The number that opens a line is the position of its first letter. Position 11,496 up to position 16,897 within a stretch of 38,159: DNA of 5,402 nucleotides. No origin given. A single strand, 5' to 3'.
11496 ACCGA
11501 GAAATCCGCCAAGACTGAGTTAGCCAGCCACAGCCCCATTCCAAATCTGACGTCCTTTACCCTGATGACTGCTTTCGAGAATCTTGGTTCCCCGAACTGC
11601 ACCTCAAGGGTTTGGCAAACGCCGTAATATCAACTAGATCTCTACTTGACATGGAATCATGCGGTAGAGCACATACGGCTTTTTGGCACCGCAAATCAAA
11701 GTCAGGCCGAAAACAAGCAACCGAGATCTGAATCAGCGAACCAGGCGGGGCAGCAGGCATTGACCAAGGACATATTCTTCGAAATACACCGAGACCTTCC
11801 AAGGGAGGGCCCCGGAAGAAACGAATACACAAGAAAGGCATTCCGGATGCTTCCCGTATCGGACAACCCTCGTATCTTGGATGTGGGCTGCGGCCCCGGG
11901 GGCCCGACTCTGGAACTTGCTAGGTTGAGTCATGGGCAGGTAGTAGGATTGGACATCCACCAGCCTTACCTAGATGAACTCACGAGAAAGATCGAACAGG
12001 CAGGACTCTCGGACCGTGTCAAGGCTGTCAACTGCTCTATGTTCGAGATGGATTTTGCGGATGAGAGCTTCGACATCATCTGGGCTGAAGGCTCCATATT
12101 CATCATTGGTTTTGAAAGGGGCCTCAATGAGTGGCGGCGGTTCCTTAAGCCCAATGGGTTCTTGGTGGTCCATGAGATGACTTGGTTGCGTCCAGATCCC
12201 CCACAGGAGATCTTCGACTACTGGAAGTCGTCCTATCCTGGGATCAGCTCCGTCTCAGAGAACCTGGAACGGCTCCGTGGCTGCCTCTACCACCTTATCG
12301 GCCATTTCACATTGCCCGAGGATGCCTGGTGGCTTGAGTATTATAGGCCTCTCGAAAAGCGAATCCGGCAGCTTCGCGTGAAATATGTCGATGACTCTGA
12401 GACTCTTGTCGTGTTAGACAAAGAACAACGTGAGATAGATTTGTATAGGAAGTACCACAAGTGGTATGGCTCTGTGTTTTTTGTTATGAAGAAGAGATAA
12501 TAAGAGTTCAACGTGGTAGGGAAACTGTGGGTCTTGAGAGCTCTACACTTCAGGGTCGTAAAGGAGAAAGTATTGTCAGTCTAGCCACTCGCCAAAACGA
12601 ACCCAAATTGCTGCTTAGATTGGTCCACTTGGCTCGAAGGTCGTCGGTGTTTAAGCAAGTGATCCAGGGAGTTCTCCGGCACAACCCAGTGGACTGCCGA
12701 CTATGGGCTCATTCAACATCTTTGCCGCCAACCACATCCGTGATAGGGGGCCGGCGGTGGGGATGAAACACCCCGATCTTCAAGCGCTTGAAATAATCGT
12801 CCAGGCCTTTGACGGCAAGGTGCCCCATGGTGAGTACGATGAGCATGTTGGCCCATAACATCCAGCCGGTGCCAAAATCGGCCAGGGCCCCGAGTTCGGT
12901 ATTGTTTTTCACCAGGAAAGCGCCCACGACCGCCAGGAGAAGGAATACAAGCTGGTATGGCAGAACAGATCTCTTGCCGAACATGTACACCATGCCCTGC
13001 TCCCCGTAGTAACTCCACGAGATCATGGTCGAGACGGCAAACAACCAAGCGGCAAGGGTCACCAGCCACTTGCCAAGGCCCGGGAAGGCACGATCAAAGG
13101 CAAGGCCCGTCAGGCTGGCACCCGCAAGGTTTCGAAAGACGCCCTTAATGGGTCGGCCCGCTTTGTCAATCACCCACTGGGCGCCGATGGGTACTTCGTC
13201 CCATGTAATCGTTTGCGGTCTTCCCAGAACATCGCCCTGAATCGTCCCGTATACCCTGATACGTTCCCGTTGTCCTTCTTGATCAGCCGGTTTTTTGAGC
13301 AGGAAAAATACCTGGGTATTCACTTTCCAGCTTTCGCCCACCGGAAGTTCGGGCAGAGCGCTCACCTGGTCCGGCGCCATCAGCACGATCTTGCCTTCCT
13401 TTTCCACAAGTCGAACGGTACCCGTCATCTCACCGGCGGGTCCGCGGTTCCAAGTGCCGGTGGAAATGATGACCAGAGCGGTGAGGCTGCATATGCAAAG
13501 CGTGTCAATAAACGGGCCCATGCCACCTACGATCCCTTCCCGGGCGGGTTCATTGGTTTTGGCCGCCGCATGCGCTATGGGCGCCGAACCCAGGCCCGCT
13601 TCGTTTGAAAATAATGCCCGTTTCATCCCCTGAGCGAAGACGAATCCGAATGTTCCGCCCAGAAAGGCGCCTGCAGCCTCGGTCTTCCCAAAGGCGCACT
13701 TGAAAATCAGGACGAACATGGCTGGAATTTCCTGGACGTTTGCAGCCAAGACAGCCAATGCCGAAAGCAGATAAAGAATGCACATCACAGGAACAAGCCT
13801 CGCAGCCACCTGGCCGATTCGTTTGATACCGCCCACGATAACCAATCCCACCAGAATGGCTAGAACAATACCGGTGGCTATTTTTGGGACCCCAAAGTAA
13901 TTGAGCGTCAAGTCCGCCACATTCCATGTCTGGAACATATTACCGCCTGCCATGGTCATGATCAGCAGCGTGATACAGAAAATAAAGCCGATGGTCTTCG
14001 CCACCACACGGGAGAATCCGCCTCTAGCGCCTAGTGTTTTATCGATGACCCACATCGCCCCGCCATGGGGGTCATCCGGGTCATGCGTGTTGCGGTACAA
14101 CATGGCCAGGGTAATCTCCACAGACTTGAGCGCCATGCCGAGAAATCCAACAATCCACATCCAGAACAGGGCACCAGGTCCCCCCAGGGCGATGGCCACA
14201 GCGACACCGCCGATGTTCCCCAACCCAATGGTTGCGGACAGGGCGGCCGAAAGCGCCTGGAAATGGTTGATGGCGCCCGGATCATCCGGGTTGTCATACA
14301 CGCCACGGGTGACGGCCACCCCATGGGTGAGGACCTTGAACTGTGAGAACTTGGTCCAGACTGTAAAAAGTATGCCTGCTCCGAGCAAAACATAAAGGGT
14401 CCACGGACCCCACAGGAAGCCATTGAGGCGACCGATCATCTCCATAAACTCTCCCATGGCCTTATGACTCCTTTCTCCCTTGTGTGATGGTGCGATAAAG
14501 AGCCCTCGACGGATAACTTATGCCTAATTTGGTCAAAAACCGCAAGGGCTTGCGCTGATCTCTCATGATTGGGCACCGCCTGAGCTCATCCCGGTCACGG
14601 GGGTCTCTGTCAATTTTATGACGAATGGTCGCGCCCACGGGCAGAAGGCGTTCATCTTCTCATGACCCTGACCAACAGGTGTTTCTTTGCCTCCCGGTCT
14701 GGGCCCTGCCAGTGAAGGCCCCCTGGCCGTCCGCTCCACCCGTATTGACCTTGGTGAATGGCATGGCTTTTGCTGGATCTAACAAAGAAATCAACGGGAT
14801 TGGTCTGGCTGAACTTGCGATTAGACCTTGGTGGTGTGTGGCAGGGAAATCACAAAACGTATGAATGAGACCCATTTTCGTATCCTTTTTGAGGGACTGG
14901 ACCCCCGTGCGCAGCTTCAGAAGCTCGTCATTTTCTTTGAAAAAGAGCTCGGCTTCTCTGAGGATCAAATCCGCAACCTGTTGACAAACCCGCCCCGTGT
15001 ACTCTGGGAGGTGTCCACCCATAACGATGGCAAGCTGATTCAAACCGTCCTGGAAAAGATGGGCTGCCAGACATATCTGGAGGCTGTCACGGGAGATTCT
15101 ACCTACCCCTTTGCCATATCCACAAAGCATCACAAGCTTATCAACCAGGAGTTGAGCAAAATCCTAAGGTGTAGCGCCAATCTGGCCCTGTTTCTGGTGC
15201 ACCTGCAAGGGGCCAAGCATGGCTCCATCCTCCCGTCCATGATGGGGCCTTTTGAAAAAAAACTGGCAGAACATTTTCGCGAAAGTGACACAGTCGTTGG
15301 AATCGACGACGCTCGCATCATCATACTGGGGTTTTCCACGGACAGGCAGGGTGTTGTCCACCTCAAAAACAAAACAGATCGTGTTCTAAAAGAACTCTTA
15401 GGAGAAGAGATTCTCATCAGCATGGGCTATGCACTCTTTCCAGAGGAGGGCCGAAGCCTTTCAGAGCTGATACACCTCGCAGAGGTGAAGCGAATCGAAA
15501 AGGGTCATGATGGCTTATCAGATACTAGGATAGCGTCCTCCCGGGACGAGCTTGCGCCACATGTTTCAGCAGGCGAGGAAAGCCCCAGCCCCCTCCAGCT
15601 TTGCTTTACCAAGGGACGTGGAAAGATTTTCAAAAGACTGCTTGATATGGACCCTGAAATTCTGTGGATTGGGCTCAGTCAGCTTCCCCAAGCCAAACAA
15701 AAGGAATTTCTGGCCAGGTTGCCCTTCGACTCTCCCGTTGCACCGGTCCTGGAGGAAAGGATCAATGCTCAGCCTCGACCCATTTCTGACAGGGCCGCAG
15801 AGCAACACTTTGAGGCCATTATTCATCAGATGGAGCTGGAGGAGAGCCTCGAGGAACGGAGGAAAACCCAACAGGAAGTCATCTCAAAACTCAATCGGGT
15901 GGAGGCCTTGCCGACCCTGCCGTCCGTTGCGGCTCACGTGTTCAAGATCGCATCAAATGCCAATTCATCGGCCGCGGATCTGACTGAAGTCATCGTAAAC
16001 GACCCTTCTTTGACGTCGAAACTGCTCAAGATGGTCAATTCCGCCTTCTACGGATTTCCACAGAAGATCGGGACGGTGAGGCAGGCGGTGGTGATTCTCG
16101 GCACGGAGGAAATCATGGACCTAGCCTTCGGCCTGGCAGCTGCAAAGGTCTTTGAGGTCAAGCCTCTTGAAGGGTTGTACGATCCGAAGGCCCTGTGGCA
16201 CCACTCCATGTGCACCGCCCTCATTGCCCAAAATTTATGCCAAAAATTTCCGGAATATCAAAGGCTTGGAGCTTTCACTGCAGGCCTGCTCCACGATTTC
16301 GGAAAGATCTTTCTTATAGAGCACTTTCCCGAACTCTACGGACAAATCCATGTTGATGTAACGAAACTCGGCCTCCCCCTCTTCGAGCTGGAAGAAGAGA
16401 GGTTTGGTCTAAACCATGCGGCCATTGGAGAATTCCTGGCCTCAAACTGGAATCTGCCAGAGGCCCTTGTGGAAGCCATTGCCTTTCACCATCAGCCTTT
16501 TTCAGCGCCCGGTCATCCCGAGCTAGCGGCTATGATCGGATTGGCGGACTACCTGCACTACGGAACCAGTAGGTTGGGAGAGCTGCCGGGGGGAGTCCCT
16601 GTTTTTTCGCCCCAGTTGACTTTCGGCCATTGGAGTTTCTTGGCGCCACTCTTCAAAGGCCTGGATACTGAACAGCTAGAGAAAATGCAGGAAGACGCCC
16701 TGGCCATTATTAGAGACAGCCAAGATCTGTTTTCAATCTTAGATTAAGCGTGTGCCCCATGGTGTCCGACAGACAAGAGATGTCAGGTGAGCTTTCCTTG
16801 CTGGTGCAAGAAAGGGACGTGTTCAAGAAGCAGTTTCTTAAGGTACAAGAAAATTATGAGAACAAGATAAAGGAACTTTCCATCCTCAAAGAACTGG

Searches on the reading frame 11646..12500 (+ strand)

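Call 3: search_protein_families(library=pfam, proteins=[window:11646-12500:+], max_evalue=0.01)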
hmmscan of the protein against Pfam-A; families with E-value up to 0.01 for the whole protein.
window:11646-12500:+ (284 aa): 13 families
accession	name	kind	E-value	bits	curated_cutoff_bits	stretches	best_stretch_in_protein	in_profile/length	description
PF13649.12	Methyltransf_25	-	5.2e-19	69.2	27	1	77-171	1-97/97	Methyltransferase domain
PF08241.18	Methyltransf_11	-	3.1e-18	66.6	21.2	1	78-175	1-95/95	Methyltransferase domain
PF13847.12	Methyltransf_31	-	6.3e-15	55.6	27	1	73-183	3-117/145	Methyltransferase domain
PF01209.24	Ubie_methyltran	-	7.2e-11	42.3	20.1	1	69-194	43-170/233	ubiE/COQ5 methyltransferase family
PF08242.18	Methyltransf_12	-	1.2e-09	39.2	30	1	78-173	1-98/98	Methyltransferase domain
PF01189.24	Methyltr_RsmB-F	-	5.4e-06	26.6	27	1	69-145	4-83/199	16S rRNA methyltransferase RsmB/F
PF02353.26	CMAS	-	1.7e-05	24.7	27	1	63-183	52-172/273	Mycolic acid cyclopropane synthetase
PF13489.12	Methyltransf_23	-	0.00014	22.1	27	1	68-193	16-132/164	Methyltransferase domain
PF09445.16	Methyltransf_15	-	0.00019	21.5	22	1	76-135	3-61/165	RNA cap guanine-N2 methyltransferase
PF02390.23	Methyltransf_4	-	0.00026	21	24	1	74-124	2-49/173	Putative methyltransferase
PF01728.25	FtsJ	-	0.00029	21.2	24.1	1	65-155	15-105/181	FtsJ-like methyltransferase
PF13578.12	Methyltransf_24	-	0.0028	18.9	26.3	1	93-177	20-104/105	Methyltransferase domain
PF05148.21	Methyltransf_8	-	0.007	16.7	27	0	122-179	105-160/219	Hypothetical methyltransferase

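Call 70: search_protein_families(library=ncbifam, proteins=[window:11646-12500:+], max_evalue=0.00001)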
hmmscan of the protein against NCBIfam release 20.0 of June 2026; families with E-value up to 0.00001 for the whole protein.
window:11646-12500:+ (284 aa): 28 families (the best 25 are shown)
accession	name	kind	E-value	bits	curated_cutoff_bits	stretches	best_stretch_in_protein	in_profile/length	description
NF045667.1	MTase_DVU1556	equivalog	2.6e-18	66.3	155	1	56-184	5-128/213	DVU_1556 family methyltransferase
NF043040.1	corrin_prot_MT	hypoth_equivalog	3.7e-14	52.7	180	1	71-177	39-149/216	corrinoid protein-associated methyltransferase CpaM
TIGR01934.1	MenG_MenH_UbiE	subfamily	1e-13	51.2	158.35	1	62-182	28-148/223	ubiquinone/menaquinone biosynthesis methyltransferase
NF041537.1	ArsM_AhpD_UU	exception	4.7e-13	48.6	510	1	34-195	39-202/345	arsenite methyltransferase/AhpD domain selenoprotein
NF052510.1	methyltran_MpqE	exception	3.3e-12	46.3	335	1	61-193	34-169/234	methyl-plastoquinone biosynthesis methyltransferase MpqE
NF001244.0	PRK00216.1-5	equivalog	3.4e-12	46.2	216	1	62-181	37-159/236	bifunctional demethylmenaquinone methyltransferase/2-methoxy-6-polyprenyl-1,4-benzoquinol methylase UbiE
NF047649.1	MTase_UXPK_star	exception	1.3e-11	44.1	460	1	62-187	66-193/283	methyltransferase/UXPK-star double selenoprotein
NF041536.1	ArsM_DUF2284_UU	exception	8.3e-11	40.9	575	1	49-176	52-181/459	arsenite methyltransferase/DUF2284 domain selenoprotein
NF001243.0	PRK00216.1-4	equivalog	8.1e-09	35.1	235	1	61-177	35-153/237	demethylmenaquinone methyltransferase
TIGR02072.1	BioC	equivalog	1.1e-08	35.2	184.95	1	73-176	34-133/244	malonyl-ACP O-methyltransferase BioC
NF053839.1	CPFASynBruc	equivalog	1.7e-08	33.9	600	1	69-187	170-286/410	cyclopropane fatty acid synthase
NF001240.0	PRK00216.1-1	equivalog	2.9e-08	33.1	378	1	71-193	61-186/251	bifunctional demethylmenaquinone methyltransferase/2-methoxy-6-polyprenyl-1,4-benzoquinol methylase UbiE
NF001242.0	PRK00216.1-3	equivalog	3.3e-08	33.2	351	1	70-194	65-194/258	bifunctional demethylmenaquinone methyltransferase/2-methoxy-6-polyprenyl-1,4-benzoquinol methylase UbiE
NF041943.1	GPPMT_Stmyces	equivalog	5.5e-08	33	400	1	70-174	74-178/272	geranyl diphosphate 2-C-methyltransferase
TIGR02752.1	MenG_heptapren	equivalog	5.5e-08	32.6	419.85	1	61-177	33-151/231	demethylmenaquinone methyltransferase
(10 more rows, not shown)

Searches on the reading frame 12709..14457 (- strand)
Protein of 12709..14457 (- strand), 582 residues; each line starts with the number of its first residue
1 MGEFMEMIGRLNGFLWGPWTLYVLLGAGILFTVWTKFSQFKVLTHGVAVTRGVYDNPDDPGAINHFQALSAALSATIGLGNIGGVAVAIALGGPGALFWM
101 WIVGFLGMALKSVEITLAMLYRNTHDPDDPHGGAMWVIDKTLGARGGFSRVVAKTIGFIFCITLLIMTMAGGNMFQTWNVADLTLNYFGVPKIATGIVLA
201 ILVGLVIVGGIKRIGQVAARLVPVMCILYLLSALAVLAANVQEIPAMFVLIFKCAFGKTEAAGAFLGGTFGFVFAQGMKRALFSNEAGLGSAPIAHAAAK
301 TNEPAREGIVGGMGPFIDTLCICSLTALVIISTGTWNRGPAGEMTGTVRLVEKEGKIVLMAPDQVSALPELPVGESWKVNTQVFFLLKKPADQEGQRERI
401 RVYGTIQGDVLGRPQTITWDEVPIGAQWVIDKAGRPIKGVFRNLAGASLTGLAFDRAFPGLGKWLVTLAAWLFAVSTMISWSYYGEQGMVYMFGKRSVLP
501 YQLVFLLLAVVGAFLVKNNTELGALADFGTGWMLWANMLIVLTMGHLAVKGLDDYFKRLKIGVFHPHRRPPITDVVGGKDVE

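Call 3: search_protein_families(library=pfam, proteins=[window:12709-14457:-], max_evalue=0.01)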
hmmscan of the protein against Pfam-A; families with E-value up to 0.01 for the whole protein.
window:12709-14457:- (582 aa): 1 family
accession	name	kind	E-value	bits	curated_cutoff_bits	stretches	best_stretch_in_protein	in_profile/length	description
PF01235.23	Na_Ala_symp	-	5.7e-118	395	24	1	58-562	8-386/392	Sodium:alanine symporter family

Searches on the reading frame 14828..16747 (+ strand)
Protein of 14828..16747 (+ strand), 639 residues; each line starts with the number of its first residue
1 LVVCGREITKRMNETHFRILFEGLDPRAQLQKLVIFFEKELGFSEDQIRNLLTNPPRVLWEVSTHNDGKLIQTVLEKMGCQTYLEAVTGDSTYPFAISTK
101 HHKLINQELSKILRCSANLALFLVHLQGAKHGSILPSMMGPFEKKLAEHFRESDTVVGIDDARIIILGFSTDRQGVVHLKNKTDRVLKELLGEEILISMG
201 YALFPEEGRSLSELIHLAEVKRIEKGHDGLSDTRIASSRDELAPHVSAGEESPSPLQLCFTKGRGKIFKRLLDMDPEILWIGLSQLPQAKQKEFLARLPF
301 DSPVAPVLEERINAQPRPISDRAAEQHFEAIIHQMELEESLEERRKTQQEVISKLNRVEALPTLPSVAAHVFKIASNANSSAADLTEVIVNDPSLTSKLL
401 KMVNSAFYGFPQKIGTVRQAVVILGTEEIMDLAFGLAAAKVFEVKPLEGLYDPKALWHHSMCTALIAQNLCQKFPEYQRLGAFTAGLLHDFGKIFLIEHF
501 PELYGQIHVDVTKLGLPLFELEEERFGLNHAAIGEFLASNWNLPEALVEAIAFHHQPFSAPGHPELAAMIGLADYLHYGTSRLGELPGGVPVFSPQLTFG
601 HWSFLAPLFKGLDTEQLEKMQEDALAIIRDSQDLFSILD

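Call 70: search_protein_families(library=ncbifam, proteins=[window:14828-16747:+], max_evalue=0.00001)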
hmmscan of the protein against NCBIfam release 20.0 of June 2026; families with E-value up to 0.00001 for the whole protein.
window:14828-16747:+ (639 aa): 1 family
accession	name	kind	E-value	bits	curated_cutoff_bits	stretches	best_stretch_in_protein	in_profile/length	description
TIGR00277.1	HDIG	domain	1.1e-07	31.6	27.6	1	456-556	5-83/84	HDIG domain-containing metalloprotein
